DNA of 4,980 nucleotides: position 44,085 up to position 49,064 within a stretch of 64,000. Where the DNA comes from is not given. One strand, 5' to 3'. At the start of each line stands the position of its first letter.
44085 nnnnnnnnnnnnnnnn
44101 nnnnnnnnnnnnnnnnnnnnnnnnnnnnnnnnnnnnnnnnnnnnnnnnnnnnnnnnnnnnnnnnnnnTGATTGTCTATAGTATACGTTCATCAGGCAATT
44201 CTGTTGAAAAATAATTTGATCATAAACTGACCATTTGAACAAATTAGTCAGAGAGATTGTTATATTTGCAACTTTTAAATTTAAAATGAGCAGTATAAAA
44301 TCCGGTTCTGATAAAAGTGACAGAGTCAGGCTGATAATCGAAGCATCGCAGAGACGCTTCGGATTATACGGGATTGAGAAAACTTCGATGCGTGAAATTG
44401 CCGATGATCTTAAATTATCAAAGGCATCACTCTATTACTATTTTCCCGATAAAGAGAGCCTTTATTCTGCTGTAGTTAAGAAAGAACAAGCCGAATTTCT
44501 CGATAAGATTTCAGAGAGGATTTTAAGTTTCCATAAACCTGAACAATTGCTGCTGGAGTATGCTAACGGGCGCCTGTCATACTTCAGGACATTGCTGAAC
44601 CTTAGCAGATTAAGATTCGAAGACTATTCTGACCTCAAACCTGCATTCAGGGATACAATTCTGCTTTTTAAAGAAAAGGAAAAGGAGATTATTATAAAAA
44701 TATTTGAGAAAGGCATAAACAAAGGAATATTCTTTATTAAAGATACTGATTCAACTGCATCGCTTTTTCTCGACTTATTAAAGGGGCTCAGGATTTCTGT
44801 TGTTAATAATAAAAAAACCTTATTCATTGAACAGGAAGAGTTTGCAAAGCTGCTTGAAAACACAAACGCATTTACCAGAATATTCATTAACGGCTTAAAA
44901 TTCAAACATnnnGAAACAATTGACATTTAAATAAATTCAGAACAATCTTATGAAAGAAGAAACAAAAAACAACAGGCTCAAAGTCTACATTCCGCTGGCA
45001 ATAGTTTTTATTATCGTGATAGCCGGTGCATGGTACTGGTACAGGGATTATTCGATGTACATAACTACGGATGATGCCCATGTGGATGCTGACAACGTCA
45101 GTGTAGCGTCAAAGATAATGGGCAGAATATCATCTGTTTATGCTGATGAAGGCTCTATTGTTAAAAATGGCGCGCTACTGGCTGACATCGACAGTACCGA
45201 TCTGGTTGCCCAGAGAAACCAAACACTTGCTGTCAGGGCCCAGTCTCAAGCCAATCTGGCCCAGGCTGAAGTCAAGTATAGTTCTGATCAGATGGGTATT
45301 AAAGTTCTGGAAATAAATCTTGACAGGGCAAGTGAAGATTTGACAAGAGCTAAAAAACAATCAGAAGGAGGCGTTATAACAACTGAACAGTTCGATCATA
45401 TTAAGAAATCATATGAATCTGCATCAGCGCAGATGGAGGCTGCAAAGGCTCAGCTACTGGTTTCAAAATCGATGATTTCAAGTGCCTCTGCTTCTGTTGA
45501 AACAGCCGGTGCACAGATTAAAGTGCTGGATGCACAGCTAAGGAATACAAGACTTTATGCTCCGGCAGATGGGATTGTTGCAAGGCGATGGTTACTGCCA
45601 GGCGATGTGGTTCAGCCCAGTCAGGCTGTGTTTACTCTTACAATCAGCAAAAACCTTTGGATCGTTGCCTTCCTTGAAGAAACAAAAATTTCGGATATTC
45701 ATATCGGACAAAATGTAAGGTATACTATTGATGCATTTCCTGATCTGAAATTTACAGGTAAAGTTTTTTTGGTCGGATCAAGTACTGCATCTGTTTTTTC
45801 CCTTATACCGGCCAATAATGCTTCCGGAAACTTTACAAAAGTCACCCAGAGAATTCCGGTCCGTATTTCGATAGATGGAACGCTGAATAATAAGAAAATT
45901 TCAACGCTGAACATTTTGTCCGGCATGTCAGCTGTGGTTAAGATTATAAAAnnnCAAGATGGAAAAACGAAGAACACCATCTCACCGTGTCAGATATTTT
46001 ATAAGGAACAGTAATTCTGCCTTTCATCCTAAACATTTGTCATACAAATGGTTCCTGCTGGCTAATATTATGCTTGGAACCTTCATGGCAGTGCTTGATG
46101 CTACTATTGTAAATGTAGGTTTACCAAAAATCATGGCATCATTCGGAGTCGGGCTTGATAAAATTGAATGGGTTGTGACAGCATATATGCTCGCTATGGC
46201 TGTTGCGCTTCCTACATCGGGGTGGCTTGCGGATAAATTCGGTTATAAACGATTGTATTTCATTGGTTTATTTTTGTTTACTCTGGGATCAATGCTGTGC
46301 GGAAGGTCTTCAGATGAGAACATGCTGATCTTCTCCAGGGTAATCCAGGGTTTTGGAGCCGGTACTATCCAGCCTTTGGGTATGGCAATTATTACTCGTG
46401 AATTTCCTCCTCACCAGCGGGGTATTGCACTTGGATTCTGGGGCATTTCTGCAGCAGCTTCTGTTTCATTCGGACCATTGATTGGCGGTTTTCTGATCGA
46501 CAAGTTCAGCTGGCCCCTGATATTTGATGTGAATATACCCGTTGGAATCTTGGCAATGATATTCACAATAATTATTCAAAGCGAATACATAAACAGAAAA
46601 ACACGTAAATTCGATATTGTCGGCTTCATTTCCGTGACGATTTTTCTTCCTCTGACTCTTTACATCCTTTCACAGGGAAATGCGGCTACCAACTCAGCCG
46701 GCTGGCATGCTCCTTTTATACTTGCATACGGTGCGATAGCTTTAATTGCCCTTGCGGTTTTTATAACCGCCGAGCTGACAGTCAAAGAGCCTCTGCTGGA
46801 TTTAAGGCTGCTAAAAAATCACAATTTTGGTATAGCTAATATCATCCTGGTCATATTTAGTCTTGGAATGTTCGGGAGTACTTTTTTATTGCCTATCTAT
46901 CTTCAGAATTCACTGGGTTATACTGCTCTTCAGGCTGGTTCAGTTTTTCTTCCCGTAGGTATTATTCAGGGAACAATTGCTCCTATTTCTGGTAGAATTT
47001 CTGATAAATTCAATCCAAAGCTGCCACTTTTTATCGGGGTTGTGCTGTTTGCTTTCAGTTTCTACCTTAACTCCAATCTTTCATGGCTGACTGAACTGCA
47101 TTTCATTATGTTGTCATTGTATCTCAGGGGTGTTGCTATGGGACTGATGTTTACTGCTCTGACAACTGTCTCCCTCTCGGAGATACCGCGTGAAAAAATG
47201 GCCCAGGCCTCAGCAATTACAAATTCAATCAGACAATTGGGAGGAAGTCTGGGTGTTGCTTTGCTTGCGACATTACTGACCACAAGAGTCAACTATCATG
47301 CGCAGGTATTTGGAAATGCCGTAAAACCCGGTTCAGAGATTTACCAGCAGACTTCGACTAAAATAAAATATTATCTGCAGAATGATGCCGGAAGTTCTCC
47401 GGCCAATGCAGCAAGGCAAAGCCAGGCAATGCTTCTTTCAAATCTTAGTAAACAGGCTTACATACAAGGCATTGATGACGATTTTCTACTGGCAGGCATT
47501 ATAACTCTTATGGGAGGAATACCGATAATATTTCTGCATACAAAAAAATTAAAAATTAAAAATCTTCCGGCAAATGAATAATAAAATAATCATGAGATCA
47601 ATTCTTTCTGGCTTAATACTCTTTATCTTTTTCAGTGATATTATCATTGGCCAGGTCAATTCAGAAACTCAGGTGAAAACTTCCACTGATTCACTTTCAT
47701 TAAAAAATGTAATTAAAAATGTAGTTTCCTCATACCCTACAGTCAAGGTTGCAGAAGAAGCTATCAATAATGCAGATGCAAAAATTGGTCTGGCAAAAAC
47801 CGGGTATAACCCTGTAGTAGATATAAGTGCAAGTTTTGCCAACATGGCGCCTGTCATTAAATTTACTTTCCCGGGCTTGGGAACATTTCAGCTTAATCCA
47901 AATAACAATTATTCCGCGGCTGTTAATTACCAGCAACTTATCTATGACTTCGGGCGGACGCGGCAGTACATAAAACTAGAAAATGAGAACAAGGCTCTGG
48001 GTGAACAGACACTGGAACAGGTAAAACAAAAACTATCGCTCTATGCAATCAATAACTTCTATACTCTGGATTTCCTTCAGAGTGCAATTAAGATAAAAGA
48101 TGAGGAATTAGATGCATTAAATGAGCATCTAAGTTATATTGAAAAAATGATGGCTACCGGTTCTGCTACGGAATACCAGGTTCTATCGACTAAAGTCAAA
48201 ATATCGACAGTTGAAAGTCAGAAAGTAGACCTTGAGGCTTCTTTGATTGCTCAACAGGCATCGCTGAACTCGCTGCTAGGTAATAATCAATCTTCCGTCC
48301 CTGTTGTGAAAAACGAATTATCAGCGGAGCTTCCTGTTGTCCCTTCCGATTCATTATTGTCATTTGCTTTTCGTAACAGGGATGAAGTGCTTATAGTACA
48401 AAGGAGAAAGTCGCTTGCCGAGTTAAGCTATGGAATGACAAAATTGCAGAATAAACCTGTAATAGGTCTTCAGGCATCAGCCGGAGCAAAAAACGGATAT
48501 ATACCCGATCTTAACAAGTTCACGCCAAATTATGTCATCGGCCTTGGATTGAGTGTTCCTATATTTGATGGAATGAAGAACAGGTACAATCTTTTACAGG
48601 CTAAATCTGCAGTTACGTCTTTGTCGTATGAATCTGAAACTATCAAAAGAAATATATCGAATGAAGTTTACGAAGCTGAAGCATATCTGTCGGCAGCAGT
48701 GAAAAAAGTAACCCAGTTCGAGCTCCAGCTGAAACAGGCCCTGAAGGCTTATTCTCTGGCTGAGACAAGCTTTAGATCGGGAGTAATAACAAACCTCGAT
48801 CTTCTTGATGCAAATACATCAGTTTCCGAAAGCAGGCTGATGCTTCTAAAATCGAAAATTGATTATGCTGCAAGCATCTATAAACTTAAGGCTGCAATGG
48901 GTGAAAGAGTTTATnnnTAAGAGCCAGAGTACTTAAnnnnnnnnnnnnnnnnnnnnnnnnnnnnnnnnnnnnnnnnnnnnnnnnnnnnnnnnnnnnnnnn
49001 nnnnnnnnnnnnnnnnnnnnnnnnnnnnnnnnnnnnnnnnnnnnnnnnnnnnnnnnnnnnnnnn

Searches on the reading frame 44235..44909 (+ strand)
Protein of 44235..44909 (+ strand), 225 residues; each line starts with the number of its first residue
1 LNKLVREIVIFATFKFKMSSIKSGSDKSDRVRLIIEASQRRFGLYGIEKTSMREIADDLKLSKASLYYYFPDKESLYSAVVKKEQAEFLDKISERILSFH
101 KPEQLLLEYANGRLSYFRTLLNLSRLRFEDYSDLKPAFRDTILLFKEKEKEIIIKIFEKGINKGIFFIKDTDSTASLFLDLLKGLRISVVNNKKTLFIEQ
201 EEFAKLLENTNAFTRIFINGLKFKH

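Call 7: search_protein_families(library=pfam, proteins=[window:44235-44909:+], max_evalue=0.001)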
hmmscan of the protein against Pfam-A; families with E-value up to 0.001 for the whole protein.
window:44235-44909:+ (225 aa): 1 family
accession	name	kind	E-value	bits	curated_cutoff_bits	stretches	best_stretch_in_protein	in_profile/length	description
PF00440.29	TetR_N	-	2.8e-13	49.8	24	1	34-80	1-47/47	Bacterial regulatory proteins, tetR family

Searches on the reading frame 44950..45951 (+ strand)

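Call 7: search_protein_families(library=pfam, proteins=[window:44950-45951:+], max_evalue=0.001)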
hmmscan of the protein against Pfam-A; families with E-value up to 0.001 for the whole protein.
window:44950-45951:+ (334 aa): 4 families
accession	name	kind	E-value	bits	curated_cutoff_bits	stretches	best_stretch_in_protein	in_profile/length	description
PF16576.10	HlyD_D23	-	2.6e-22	79.6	30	1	49-276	19-185/214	Barrel-sandwich domain of CusB or HlyD membrane-fusion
PF13437.12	HlyD_3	-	2e-15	57.9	22.2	1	202-312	2-97/106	HlyD family secretion protein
PF00529.27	CusB_dom_1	-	9e-10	39.1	26.5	1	23-333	4-88/89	Cation efflux system protein CusB domain 1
PF02321.23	OEP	-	0.00029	21.2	22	1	85-177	91-183/187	Outer membrane efflux protein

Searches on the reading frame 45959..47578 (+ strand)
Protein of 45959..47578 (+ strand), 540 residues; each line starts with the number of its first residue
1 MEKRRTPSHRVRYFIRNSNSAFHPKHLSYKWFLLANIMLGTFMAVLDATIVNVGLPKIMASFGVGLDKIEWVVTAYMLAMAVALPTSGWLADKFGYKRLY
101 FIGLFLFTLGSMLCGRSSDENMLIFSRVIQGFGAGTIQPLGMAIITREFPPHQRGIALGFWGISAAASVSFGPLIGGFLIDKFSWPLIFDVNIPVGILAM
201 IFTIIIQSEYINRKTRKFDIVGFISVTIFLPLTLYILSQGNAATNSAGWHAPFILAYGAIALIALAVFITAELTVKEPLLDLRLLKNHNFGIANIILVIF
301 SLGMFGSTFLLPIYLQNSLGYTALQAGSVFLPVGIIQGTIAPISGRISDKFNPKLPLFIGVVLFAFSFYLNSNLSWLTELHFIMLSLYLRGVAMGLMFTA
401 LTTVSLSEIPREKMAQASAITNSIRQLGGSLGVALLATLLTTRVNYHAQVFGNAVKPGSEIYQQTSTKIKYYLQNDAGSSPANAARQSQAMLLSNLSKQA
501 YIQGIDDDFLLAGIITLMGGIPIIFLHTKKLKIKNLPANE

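Call 7: search_protein_families(library=pfam, proteins=[window:45959-47578:+], max_evalue=0.001)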
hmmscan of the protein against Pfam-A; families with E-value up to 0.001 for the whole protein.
window:45959-47578:+ (540 aa): 4 families
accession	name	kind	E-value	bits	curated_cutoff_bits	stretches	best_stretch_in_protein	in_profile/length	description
PF07690.21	MFS_1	-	8.7e-63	212.8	33.4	1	37-432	1-346/347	Major Facilitator Superfamily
PF00083.30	Sugar_tr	-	1.3e-09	37.9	22.3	1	69-205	48-190/452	Sugar (and other) transporter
PF13347.12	MFS_2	-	4.8e-05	22.5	27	1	67-181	259-382/427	MFS/sugar transport protein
PF03209.21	PUCC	-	0.00018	21.1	21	1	98-183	275-363/401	PUCC protein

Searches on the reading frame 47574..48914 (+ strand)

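Call 7: search_protein_families(library=pfam, proteins=[window:47574-48914:+], max_evalue=0.001)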
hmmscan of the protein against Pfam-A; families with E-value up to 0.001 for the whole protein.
window:47574-48914:+ (447 aa): 1 family
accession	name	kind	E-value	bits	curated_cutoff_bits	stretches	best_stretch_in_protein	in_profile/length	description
PF02321.23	OEP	-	1.3e-43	149.4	22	2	260-443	3-187/187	Outer membrane efflux protein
